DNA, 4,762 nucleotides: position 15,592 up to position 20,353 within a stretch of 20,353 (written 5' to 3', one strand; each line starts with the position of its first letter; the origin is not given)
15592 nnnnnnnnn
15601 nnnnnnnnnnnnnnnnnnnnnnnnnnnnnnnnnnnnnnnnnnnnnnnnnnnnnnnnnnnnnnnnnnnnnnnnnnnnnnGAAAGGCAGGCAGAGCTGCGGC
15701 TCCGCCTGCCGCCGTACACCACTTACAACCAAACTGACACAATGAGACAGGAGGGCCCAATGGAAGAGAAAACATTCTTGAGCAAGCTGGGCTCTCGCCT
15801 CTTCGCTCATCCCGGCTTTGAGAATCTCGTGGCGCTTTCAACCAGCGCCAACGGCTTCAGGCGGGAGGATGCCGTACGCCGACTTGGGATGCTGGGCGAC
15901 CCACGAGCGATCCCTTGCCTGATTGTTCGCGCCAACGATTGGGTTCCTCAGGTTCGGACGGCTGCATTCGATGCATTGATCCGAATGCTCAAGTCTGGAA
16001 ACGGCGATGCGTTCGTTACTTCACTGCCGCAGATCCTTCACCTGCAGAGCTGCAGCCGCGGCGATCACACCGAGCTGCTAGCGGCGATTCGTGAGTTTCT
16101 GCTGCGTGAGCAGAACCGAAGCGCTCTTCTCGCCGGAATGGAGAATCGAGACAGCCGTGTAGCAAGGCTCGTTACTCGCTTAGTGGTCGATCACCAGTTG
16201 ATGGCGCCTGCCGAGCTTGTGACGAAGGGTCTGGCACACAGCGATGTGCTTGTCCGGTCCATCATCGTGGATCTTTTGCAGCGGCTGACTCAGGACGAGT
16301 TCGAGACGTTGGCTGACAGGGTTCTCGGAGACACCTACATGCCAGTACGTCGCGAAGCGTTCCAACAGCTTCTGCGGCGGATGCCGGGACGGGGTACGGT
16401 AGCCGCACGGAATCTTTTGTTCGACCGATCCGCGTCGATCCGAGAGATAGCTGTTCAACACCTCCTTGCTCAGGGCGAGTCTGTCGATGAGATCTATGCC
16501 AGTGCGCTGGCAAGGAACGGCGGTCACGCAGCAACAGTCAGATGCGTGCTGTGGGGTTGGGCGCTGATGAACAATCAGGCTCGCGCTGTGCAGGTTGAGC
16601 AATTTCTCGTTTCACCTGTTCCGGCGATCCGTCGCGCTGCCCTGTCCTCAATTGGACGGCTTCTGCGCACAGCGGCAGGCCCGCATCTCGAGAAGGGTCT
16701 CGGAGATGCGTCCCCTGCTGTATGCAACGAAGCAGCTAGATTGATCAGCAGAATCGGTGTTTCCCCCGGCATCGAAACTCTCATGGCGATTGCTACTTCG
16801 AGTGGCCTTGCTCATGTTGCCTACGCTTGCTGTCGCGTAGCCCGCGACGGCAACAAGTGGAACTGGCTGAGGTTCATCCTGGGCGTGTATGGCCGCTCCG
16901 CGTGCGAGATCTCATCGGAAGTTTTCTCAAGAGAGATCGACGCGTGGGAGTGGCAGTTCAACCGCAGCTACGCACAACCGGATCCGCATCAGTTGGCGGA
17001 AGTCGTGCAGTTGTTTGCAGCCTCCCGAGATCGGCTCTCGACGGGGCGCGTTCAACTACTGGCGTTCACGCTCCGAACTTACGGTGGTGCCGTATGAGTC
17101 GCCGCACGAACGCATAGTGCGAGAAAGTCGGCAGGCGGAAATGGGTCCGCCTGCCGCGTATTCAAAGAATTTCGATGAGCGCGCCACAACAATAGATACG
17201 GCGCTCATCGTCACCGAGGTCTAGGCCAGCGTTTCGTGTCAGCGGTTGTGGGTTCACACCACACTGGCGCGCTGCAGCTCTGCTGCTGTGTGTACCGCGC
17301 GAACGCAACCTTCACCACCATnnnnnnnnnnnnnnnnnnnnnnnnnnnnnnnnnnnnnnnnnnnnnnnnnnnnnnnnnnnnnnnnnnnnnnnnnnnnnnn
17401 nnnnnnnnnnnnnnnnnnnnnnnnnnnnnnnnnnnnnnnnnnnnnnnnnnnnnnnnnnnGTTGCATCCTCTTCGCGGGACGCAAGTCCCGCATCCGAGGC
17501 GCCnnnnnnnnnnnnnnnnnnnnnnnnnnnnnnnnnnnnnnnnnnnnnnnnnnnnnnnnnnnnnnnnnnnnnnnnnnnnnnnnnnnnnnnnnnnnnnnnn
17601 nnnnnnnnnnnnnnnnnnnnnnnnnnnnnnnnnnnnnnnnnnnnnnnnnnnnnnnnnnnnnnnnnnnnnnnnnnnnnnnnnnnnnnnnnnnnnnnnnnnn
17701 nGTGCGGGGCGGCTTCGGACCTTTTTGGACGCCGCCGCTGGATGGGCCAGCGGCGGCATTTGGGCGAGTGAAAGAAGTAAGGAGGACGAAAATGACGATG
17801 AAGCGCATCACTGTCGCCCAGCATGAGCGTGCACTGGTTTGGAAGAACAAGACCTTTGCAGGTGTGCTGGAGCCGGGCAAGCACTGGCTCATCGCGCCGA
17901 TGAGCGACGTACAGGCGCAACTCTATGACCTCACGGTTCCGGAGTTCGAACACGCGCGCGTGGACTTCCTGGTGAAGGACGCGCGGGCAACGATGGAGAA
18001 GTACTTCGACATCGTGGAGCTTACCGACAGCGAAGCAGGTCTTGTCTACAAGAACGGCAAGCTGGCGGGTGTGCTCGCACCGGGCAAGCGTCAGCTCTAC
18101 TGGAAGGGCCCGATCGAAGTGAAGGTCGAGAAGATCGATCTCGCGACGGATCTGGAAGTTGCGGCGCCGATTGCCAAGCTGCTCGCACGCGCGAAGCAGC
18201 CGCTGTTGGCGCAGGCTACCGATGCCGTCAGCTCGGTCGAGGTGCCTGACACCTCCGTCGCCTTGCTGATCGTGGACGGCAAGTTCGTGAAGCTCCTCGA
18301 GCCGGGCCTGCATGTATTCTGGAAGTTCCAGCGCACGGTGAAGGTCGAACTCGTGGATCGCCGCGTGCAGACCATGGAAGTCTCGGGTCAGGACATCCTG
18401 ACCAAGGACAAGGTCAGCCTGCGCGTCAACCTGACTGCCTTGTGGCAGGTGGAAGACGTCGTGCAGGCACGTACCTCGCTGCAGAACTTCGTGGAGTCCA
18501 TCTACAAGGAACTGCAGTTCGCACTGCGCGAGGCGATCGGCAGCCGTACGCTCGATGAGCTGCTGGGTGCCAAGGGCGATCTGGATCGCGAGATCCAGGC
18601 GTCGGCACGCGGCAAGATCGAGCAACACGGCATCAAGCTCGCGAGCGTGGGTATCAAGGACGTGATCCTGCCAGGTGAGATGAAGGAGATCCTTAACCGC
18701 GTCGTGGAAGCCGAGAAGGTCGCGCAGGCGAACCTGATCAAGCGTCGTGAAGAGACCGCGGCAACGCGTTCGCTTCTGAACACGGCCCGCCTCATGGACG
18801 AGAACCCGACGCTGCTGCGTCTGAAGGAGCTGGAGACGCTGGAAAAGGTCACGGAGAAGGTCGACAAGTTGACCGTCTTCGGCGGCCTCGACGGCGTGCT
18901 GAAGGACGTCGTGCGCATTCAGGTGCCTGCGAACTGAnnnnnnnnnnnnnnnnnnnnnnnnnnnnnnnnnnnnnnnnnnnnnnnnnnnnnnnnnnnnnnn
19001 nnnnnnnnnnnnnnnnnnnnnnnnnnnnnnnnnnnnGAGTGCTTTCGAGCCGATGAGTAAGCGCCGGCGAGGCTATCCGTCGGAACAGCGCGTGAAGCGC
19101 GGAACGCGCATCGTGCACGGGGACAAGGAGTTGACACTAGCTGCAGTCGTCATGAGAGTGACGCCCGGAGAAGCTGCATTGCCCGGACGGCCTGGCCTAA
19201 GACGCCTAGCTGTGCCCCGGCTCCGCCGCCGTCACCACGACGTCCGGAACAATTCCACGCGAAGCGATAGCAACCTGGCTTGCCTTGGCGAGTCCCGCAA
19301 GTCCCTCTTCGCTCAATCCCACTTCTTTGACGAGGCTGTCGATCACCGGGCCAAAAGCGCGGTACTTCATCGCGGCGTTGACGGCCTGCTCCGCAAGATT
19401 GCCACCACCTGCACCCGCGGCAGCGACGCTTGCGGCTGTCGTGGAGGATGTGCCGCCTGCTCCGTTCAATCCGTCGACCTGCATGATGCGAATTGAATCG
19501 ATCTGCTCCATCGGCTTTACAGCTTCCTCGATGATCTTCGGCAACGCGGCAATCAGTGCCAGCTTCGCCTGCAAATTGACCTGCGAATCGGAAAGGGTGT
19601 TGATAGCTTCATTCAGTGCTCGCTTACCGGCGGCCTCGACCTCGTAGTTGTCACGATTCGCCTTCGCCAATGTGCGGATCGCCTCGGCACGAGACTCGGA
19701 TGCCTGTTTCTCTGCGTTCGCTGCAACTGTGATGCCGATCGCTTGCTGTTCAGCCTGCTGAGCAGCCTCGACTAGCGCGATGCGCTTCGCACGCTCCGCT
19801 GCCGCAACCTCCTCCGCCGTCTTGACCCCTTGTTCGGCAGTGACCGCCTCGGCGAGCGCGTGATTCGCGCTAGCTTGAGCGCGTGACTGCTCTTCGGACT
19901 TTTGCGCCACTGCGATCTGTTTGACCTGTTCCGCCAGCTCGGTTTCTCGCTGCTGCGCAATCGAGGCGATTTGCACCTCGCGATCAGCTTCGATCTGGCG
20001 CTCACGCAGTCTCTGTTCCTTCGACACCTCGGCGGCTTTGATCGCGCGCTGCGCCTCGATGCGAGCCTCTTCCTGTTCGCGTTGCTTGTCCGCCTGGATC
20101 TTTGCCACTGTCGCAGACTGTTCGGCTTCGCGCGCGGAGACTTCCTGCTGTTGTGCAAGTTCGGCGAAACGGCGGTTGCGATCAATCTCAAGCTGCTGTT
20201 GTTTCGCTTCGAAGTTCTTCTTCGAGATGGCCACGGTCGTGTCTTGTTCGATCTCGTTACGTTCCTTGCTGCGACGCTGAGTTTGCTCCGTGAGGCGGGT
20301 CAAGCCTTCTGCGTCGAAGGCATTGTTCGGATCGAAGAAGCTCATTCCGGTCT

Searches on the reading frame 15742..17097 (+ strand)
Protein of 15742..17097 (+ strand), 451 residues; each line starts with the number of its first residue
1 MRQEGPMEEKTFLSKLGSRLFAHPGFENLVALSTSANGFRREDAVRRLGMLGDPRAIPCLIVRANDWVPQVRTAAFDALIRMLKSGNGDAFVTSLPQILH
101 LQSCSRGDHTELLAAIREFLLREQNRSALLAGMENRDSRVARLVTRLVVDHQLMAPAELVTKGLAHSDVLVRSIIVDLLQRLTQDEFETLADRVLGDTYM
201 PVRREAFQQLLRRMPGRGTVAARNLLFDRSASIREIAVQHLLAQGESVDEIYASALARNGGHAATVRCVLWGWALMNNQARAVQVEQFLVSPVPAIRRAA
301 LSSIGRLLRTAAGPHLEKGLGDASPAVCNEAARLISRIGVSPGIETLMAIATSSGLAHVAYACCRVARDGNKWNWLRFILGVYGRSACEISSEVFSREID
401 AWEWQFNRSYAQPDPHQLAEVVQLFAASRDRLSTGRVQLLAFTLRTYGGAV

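Call 31: search_protein_families(library=pfam, proteins=[window:15742-17097:+], max_evalue=0.01)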
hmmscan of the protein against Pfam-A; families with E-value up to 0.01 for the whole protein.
window:15742-17097:+ (451 aa): 4 families
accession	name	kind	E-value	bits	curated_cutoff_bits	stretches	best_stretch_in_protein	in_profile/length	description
PF13646.12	HEAT_2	-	9.9e-14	51.8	27.7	2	288-353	7-73/88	HEAT repeats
PF02985.28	HEAT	-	2.1e-12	46.5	23.5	0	57-84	2-29/31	HEAT repeat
PF13513.12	HEAT_EZ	-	0.00018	22.4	27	0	54-81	27-54/55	HEAT-like repeat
PF03130.22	HEAT_PBS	-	0.0018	19.1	20.9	0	41-58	2-19/27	PBS lyase HEAT-like repeat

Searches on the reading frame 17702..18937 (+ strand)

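Call 31: search_protein_families(library=pfam, proteins=[window:17702-18937:+], max_evalue=0.01)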
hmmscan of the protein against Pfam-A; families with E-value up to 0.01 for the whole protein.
window:17702-18937:+ (411 aa): 2 families
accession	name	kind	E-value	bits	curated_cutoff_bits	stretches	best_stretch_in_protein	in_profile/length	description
PF01145.31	Band_7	-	2.1e-36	126.1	23.6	1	180-351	2-175/176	SPFH domain / Band 7 family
PF13421.11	Band_7_1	-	0.0076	16.3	24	0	266-335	136-207/211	SPFH domain-Band 7 family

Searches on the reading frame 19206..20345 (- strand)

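Call 31: search_protein_families(library=pfam, proteins=[window:19206-20345:-], max_evalue=0.01)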
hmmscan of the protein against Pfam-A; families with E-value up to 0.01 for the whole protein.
window:19206-20345:- (379 aa): 1 family
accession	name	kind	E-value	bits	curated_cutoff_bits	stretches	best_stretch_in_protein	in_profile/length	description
PF15975.10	Flot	-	4e-40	137.2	27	1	217-344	3-124/124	Flotillin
